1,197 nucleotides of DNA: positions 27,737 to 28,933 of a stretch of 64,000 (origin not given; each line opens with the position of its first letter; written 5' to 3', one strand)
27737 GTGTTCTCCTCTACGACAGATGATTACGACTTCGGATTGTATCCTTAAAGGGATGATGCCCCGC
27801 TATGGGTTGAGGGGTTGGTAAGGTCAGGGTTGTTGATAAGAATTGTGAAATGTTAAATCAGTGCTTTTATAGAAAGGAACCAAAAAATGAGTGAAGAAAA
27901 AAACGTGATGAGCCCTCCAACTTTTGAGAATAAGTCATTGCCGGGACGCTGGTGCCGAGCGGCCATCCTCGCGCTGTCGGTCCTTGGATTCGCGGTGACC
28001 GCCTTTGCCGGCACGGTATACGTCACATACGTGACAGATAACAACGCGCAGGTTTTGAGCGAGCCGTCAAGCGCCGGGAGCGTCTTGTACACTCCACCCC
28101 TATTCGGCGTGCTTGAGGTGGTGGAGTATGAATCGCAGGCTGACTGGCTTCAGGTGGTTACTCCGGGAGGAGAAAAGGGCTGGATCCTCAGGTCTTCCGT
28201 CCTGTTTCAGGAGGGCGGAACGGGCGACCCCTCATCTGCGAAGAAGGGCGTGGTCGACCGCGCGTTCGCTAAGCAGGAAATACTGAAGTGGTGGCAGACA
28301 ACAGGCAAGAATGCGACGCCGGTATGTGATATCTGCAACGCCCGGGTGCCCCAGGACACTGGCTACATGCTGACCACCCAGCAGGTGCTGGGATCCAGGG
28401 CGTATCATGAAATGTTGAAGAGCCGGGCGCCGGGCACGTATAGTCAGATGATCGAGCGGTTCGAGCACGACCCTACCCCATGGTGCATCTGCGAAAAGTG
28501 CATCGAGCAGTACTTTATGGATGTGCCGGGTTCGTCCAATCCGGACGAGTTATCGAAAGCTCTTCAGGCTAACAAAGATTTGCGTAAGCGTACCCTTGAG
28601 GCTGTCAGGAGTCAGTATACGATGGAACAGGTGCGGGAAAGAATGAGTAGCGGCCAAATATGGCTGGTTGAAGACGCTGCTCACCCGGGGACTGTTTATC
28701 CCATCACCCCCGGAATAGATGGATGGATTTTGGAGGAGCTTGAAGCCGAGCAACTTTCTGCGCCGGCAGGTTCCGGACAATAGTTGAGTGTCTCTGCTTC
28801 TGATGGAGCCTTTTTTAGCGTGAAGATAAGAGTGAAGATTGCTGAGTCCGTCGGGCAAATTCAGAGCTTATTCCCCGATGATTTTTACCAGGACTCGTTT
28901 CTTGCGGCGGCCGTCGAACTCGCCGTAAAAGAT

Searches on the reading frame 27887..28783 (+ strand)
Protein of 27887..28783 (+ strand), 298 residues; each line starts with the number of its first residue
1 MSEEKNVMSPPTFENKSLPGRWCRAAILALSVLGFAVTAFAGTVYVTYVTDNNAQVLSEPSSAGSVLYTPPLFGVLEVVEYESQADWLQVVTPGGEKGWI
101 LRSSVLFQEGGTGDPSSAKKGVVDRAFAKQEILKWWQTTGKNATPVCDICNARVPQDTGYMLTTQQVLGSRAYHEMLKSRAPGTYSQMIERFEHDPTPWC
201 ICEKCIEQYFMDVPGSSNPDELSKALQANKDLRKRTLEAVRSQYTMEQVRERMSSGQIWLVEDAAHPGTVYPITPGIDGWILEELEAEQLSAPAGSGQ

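Call 99: search_protein_families(library=pfam, proteins=[window:27887-28783:+], max_evalue=0.001)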
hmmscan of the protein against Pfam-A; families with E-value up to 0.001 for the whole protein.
window:27887-28783:+ (298 aa): 1 family
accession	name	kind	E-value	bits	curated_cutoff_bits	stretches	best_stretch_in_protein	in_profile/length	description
PF08239.17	SH3_3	-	3.1e-05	24.5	27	1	53-103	2-51/54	Bacterial SH3 domain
